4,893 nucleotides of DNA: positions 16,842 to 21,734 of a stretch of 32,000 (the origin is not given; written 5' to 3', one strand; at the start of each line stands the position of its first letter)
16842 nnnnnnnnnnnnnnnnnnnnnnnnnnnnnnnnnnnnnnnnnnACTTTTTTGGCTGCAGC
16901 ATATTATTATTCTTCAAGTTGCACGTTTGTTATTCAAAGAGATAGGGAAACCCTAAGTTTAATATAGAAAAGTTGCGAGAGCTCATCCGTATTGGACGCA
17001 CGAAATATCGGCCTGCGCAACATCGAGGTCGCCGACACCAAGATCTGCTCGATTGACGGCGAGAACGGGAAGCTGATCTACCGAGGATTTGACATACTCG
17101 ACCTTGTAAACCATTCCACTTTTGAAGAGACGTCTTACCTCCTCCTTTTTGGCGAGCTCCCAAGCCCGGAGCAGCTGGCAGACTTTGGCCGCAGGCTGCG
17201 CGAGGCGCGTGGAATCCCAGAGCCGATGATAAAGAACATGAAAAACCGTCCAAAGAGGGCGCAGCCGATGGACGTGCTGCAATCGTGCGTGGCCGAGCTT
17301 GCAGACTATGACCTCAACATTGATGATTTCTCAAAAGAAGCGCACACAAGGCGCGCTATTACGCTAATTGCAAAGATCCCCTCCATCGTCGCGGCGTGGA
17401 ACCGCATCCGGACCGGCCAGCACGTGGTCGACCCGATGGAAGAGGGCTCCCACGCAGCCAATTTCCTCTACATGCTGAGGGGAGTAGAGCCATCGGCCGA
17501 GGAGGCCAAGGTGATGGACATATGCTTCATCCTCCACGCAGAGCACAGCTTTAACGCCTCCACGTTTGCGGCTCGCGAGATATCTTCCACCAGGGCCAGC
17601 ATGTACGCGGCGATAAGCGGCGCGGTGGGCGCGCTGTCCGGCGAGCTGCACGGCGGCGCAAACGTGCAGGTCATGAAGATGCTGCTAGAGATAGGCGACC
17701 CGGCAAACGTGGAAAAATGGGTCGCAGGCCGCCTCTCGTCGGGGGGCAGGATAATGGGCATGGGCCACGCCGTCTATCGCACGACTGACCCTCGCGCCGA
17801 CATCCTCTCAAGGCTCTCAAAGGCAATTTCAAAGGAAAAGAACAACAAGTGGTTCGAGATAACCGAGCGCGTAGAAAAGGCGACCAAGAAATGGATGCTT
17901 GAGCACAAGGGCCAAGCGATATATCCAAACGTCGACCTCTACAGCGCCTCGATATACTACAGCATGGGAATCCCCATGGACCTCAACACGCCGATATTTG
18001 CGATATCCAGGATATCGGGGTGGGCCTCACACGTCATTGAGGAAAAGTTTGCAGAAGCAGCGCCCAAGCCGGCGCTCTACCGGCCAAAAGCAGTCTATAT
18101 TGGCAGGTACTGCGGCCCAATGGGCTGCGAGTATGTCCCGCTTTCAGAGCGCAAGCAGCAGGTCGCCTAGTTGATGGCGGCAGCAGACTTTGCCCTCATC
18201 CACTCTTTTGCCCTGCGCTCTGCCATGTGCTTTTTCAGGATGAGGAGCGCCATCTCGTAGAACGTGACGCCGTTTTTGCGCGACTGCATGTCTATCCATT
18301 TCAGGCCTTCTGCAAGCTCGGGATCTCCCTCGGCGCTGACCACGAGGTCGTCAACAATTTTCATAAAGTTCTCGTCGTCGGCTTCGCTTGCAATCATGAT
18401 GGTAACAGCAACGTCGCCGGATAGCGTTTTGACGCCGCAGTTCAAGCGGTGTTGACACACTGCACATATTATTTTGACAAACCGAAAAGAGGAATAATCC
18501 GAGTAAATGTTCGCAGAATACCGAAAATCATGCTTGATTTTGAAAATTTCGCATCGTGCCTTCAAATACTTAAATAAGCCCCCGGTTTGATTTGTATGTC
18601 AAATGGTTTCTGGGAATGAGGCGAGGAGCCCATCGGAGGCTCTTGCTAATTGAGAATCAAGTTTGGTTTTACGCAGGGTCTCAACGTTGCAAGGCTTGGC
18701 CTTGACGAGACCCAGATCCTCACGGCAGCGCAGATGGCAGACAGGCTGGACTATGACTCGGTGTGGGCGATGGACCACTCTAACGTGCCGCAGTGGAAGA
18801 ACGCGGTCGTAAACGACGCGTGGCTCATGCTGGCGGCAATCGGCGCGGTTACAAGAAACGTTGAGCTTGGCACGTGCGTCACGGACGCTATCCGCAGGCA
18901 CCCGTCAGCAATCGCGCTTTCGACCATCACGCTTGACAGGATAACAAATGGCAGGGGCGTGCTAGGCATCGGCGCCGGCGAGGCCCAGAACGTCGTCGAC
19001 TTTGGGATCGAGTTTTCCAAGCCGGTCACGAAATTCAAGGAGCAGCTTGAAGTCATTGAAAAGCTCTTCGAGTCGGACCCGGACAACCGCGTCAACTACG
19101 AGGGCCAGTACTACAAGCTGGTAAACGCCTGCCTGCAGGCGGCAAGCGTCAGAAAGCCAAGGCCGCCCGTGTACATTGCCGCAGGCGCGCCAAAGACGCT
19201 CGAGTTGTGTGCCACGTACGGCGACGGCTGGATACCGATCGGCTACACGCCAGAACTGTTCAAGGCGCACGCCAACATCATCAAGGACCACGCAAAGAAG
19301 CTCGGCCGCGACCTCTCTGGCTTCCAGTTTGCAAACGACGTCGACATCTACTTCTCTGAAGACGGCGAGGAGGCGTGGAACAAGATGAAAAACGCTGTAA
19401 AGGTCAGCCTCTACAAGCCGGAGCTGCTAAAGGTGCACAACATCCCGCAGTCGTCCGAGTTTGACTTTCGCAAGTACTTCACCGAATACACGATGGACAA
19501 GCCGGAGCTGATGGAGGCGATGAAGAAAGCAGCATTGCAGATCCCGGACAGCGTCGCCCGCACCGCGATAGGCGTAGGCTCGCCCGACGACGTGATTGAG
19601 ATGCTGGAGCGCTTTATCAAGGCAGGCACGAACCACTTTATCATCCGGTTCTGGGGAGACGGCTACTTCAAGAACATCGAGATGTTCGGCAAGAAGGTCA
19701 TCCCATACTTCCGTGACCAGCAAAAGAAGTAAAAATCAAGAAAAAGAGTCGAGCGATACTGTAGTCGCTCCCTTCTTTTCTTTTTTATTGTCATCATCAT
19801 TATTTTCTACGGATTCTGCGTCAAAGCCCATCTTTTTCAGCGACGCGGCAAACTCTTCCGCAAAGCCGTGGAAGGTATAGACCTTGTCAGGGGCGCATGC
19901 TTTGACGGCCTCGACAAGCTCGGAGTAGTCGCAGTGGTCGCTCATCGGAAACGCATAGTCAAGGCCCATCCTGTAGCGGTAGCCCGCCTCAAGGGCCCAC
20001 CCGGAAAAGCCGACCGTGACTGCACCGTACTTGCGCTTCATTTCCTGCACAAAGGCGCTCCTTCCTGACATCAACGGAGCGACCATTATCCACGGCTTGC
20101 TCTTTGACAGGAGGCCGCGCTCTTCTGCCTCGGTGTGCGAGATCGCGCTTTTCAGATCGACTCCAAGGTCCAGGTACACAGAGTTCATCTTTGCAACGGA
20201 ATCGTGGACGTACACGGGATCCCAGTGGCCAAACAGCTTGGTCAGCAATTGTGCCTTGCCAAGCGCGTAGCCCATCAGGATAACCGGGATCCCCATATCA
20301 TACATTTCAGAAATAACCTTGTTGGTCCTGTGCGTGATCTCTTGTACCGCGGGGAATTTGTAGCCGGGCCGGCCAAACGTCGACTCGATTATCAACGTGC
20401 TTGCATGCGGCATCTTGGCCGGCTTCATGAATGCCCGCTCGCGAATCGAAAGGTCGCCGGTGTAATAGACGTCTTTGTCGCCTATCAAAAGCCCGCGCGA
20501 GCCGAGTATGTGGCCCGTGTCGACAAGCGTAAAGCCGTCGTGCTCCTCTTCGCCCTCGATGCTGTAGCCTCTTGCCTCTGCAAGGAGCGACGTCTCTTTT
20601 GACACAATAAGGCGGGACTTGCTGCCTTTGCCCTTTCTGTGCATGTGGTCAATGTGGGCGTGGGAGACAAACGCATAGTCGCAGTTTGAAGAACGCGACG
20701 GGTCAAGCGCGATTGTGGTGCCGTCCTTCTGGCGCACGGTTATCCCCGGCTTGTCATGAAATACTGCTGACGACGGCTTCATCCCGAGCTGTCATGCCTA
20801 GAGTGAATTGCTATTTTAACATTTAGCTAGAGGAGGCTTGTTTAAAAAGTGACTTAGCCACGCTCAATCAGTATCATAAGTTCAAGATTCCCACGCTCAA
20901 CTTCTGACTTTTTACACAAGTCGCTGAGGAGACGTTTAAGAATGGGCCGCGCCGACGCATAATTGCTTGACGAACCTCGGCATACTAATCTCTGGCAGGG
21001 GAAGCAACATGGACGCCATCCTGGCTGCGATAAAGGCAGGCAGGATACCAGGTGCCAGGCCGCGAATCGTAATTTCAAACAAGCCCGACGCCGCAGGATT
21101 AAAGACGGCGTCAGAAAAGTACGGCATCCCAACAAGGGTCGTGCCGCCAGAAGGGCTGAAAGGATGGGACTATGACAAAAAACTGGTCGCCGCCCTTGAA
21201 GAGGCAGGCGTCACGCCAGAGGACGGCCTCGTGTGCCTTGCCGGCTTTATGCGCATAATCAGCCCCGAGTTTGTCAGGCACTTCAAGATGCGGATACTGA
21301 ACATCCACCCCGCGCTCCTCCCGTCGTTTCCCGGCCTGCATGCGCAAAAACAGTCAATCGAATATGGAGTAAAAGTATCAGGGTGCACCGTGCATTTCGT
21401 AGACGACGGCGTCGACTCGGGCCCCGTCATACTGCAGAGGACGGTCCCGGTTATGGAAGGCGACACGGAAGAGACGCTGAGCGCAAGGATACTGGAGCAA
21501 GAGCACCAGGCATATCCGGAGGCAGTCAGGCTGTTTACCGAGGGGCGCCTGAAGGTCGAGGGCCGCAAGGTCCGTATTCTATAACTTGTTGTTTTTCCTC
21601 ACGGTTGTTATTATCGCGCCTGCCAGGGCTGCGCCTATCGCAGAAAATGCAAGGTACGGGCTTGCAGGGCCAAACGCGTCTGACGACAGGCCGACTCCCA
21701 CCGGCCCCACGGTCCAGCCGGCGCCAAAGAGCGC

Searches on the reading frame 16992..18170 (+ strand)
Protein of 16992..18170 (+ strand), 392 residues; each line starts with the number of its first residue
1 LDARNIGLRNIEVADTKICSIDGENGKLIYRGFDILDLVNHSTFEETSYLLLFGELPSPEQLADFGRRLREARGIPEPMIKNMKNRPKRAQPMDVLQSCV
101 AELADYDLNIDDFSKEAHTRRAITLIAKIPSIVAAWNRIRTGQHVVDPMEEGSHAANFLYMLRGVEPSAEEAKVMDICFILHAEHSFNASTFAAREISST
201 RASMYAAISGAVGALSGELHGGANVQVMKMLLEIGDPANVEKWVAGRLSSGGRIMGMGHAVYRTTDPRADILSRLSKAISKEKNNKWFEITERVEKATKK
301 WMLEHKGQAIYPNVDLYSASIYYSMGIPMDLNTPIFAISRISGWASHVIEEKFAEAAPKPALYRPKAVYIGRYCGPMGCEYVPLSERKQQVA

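Call 7: search_protein_families(library=pfam, proteins=[window:16992-18170:+], max_evalue=0.001)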
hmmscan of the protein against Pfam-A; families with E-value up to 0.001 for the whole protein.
window:16992-18170:+ (392 aa): 1 family
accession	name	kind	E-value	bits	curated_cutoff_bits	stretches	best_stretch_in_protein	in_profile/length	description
PF00285.26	Citrate_synt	-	1.1e-130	436.3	27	1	7-366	1-357/357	Citrate synthase, C-terminal domain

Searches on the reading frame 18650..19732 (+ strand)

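Call 7: search_protein_families(library=pfam, proteins=[window:18650-19732:+], max_evalue=0.001)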
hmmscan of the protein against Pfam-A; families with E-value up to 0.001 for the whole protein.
window:18650-19732:+ (360 aa): 1 family
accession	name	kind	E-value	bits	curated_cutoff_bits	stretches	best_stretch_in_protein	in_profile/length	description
PF00296.26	Bac_luciferase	-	4.3e-57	194.3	27.9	1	22-329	24-314/314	Luciferase-like monooxygenase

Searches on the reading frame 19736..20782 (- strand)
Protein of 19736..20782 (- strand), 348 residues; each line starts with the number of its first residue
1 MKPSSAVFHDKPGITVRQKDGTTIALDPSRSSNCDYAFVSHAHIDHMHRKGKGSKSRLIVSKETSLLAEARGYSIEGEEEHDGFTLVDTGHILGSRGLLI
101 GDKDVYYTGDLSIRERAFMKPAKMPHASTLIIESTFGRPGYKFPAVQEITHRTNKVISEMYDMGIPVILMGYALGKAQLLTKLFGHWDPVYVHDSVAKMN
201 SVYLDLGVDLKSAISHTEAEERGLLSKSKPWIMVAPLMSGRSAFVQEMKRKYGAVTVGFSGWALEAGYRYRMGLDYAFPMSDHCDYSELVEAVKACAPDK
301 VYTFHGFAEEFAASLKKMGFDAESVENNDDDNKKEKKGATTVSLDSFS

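Call 7: search_protein_families(library=pfam, proteins=[window:19736-20782:-], max_evalue=0.001)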
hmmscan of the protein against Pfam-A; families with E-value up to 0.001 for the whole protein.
window:19736-20782:- (348 aa): 1 family
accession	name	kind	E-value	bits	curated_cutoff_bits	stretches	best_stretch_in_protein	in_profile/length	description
PF12706.13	Lactamase_B_2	-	0.00058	20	27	0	27-71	20-73/200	Beta-lactamase superfamily domain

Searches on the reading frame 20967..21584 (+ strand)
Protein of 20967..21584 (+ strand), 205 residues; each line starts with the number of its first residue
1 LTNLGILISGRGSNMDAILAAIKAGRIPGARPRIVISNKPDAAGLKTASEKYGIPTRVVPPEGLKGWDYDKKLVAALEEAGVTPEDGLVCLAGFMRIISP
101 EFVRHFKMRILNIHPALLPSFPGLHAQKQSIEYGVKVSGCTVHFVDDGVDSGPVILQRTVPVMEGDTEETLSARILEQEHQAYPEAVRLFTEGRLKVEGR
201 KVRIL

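Call 7: search_protein_families(library=pfam, proteins=[window:20967-21584:+], max_evalue=0.001)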
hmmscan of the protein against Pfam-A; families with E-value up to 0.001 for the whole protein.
window:20967-21584:+ (205 aa): 1 family
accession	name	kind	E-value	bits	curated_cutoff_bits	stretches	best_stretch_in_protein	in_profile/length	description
PF00551.24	Formyl_trans_N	-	2e-52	178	26.1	1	6-187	5-181/181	Formyl transferase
